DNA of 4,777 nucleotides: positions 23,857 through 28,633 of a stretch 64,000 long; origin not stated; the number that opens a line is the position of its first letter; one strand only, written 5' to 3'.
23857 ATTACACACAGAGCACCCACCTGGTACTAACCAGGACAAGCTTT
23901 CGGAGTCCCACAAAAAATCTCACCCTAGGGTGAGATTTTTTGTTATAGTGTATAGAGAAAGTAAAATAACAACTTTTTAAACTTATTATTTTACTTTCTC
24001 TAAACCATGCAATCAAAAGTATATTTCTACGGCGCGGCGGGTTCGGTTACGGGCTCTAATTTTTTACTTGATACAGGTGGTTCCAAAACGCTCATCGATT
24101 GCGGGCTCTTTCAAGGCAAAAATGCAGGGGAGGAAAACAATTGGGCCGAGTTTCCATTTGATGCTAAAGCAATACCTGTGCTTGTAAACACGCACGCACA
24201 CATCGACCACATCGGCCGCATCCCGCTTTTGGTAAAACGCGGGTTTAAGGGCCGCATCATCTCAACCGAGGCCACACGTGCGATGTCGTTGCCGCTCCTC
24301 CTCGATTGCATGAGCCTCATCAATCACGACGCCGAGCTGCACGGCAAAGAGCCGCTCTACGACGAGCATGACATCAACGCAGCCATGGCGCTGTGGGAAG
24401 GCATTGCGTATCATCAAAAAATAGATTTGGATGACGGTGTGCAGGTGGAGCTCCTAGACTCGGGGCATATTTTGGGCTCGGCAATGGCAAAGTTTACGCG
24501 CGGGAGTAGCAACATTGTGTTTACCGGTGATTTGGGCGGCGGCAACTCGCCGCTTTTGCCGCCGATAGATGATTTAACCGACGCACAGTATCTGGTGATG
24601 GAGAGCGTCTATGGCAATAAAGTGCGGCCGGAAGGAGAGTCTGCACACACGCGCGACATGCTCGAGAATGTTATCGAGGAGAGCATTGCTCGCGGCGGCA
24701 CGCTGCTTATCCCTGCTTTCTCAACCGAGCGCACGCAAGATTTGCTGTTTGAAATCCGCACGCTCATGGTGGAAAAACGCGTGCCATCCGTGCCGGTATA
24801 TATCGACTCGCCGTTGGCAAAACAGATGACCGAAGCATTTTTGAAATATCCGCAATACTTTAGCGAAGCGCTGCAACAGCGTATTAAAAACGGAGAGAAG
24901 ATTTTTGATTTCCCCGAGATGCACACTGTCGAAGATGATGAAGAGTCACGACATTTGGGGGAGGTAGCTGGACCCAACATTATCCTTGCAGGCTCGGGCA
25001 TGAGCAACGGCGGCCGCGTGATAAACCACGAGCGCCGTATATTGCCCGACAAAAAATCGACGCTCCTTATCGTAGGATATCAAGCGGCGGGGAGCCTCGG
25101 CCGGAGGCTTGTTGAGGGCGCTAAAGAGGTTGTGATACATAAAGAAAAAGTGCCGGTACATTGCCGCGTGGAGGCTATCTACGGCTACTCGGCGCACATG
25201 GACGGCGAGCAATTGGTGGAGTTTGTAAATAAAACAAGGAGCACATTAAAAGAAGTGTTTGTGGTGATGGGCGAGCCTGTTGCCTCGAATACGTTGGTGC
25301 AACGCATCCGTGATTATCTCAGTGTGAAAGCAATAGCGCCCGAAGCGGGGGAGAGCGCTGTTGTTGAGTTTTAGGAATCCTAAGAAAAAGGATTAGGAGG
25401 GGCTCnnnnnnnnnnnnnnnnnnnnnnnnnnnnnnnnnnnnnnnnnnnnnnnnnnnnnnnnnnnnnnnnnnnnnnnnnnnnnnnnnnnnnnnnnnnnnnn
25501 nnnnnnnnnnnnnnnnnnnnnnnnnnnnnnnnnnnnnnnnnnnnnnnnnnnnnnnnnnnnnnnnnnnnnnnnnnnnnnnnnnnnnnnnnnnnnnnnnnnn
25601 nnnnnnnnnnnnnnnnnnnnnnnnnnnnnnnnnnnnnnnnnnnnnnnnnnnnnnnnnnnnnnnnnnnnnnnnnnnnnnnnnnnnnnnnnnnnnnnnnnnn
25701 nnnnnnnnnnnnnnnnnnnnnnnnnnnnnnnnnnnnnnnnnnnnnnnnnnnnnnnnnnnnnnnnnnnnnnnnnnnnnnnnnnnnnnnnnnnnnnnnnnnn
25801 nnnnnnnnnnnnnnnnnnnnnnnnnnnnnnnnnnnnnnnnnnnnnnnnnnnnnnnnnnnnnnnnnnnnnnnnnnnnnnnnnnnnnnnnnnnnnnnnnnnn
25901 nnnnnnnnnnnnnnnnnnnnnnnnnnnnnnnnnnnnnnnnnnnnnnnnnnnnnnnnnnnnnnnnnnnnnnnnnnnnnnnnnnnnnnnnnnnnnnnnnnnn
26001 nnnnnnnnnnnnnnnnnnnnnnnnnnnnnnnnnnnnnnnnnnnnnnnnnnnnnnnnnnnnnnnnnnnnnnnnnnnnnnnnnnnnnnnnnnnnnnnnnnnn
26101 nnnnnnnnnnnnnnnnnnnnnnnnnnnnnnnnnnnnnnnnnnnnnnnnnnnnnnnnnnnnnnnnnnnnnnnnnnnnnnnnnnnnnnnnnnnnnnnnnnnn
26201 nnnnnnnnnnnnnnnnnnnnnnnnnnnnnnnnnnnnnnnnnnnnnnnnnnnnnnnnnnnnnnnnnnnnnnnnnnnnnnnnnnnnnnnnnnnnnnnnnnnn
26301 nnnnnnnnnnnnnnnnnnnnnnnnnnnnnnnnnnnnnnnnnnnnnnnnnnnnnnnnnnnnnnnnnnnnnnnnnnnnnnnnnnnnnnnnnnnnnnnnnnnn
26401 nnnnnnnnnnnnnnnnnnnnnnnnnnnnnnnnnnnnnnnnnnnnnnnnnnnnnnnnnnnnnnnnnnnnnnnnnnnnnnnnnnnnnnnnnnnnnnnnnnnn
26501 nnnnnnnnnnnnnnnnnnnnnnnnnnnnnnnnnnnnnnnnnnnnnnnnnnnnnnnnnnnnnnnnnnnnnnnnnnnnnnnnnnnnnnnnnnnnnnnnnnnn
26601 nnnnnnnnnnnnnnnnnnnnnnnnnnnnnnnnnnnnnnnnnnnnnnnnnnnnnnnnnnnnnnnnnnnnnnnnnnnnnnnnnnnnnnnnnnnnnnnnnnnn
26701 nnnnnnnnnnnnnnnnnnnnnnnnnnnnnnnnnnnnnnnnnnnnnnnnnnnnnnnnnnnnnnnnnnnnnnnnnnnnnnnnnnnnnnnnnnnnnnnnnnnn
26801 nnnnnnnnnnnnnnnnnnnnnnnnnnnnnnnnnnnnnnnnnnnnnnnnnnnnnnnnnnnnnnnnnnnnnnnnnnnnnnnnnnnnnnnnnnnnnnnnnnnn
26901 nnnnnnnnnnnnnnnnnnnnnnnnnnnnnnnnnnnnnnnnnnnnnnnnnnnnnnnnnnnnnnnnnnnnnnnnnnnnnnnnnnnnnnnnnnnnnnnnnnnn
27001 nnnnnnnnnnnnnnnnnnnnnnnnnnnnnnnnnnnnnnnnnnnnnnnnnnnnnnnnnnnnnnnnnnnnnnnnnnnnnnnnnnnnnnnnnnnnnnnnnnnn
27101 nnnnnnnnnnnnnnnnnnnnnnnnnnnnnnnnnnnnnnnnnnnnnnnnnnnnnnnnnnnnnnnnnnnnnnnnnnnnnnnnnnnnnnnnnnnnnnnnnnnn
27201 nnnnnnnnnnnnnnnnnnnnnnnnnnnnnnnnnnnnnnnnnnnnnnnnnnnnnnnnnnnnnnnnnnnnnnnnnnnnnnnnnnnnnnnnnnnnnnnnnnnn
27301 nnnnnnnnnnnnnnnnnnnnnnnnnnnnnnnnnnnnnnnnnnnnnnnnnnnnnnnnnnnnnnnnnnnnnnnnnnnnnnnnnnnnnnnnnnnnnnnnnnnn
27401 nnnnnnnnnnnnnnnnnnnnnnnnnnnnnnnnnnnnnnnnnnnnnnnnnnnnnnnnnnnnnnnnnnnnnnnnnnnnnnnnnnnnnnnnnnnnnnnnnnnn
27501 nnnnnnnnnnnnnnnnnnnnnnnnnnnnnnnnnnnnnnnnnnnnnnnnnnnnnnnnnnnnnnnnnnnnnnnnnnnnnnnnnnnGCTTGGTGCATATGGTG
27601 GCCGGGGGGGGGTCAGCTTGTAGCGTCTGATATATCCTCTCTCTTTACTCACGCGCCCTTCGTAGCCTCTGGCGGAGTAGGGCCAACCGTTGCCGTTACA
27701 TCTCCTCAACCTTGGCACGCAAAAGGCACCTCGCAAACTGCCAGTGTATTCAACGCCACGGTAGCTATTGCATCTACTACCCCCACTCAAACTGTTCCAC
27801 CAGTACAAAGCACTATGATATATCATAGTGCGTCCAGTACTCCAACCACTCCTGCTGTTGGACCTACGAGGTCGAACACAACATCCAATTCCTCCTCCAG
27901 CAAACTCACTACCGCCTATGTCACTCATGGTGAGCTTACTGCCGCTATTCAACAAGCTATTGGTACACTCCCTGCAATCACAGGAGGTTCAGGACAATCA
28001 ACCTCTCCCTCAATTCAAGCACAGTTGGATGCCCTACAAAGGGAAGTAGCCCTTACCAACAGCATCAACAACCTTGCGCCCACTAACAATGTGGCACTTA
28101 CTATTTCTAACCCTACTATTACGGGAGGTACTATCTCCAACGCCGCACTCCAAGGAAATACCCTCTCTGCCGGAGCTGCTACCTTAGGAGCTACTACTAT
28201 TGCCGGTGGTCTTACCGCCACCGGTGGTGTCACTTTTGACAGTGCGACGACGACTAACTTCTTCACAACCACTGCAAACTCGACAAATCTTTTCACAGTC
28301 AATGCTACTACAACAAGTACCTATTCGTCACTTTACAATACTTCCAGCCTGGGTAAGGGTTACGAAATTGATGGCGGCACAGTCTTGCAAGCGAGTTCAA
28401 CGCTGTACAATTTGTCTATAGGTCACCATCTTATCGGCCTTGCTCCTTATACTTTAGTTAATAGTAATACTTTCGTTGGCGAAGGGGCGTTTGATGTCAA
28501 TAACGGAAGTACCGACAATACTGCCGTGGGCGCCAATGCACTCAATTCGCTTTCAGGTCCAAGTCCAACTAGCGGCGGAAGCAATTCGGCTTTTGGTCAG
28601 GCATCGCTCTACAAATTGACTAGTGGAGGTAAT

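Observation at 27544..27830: G9 homopolymer puts the signal peptide of a tailspike-like surface protein out of frame, a candidate phase-variation switch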

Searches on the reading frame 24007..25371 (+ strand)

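Call 7: search_protein_families(library=pfam, proteins=[window:24007-25371:+], max_evalue=0.01)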
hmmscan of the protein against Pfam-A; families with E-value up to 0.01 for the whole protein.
window:24007-25371:+ (455 aa): 5 families
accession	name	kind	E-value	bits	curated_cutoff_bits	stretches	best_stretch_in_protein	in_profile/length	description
PF10996.14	Beta-Casp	-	9.8e-32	110.4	27.7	1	243-368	1-120/120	Beta-Casp domain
PF00753.33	Lactamase_B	-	1.8e-12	48.1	22.7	1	16-187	6-161/196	Metallo-beta-lactamase superfamily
PF07521.17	RMMBL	-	1.4e-09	38.2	21.6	1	382-445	2-63/63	Zn-dependent metallo-hydrolase RNA specificity domain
PF16661.11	Lactamase_B_6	-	2.1e-07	30.9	27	1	21-173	2-159/193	Metallo-beta-lactamase superfamily domain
PF12706.13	Lactamase_B_2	-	0.0078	16.3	27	0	29-90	4-66/200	Beta-lactamase superfamily domain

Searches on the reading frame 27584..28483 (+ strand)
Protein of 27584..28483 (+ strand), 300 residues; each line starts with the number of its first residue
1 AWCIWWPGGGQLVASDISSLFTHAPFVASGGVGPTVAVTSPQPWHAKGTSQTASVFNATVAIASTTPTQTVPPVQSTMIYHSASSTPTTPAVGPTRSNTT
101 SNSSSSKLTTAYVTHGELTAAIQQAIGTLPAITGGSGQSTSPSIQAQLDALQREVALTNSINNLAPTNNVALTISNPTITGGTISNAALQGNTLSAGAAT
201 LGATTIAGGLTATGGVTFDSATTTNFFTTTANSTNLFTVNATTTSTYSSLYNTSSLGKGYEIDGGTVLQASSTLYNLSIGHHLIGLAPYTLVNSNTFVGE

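Call 30: search_protein_representatives(protein=window:27584-28483:+)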
Query: 300 residues. Proteins with E-value up to 0.001 (for the whole library): 8; up to 1e-10: 5; up to 1e-30: 1. The best 8 are listed.
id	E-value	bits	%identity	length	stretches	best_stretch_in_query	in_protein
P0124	4.1e-43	164.5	71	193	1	87-237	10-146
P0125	1.2e-30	123.7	64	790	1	78-230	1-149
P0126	1.3e-29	120.2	60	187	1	7-191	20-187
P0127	2.6e-23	99.6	44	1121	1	35-249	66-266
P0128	5.8e-11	59.1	50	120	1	7-117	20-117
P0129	4.8e-07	46.2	38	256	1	50-233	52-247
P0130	1.1e-04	38.5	32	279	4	107-155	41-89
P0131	2.0e-04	37.6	36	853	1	71-248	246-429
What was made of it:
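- The family with this N-terminus is rare, with 8 representatives at E <= 1e-3 among 1.84 billion (call 30).
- Tried and rejected: The exhaustive HMMER search (call 30) was what found the orthologues.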

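Call 32: find_encoding_contigs(protein=P0126, flank=3000)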
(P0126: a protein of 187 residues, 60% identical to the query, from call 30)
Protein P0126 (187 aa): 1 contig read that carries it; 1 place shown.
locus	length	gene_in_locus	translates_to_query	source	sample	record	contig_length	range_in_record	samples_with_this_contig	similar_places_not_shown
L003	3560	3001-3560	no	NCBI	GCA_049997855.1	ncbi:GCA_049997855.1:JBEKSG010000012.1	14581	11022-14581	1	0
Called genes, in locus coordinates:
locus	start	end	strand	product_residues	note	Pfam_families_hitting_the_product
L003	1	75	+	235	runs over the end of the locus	PF00175:NAD_binding_1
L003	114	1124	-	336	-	PF08501:Shikimate_dh_N, PF01488:Shikimate_DH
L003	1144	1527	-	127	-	-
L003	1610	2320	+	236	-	PF01988:VIT1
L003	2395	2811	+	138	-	PF02452:PemK_toxin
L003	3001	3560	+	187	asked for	?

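Call 33: find_encoding_contigs(protein=P0125, flank=3000)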
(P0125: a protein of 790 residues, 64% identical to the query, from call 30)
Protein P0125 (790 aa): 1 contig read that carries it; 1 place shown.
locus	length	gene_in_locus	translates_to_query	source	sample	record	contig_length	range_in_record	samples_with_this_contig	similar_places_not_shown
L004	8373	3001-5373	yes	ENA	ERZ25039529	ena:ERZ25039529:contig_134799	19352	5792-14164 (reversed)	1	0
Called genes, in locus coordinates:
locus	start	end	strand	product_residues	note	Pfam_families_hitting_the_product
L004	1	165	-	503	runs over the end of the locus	PF00009:GTP_EFTU, PF01926:MMR_HSR1, PF22042:EF-G_D2, PF11987:IF-2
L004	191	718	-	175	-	PF14584:DUF4446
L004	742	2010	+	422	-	PF00266:Aminotran_5, PF01212:Beta_elim_lyase (faint), PF00266:Aminotran_5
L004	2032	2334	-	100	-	PF13744:HTH_37, PF13560:HTH_31, PF01381:HTH_3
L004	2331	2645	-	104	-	PF05973:Gp49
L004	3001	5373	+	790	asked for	PF05048:NosD, PF13229:Beta_helix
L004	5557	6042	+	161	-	-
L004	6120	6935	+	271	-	-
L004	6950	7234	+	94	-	PF02861:Clp_N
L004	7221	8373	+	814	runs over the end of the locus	PF02861:Clp_N, PF23569:NBD_SMAX1, PF00004:AAA, PF17871:AAA_lid_9, PF00004:AAA, PF07724:AAA_2, PF07728:AAA_5, PF10431:ClpB_D2-small, +7 more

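Call 36: find_encoding_contigs(protein=P0128, flank=3000)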
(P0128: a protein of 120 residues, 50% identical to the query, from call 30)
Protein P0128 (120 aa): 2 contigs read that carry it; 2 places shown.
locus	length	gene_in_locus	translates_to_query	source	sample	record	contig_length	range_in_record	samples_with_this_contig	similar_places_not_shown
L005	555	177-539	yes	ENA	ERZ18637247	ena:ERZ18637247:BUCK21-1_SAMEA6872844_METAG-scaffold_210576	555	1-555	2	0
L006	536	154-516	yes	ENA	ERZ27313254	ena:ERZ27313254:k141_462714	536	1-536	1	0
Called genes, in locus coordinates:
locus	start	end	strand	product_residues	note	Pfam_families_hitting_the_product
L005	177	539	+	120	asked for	-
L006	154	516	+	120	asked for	-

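Call 37: find_encoding_contigs(protein=P0124, flank=3000)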
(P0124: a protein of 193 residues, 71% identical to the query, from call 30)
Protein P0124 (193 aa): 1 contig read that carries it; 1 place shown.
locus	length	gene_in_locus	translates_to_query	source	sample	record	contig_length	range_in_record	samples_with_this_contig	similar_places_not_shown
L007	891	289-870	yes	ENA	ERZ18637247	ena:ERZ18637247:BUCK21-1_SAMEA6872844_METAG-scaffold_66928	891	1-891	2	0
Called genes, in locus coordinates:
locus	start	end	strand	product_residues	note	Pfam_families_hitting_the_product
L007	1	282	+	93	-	?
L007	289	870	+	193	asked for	-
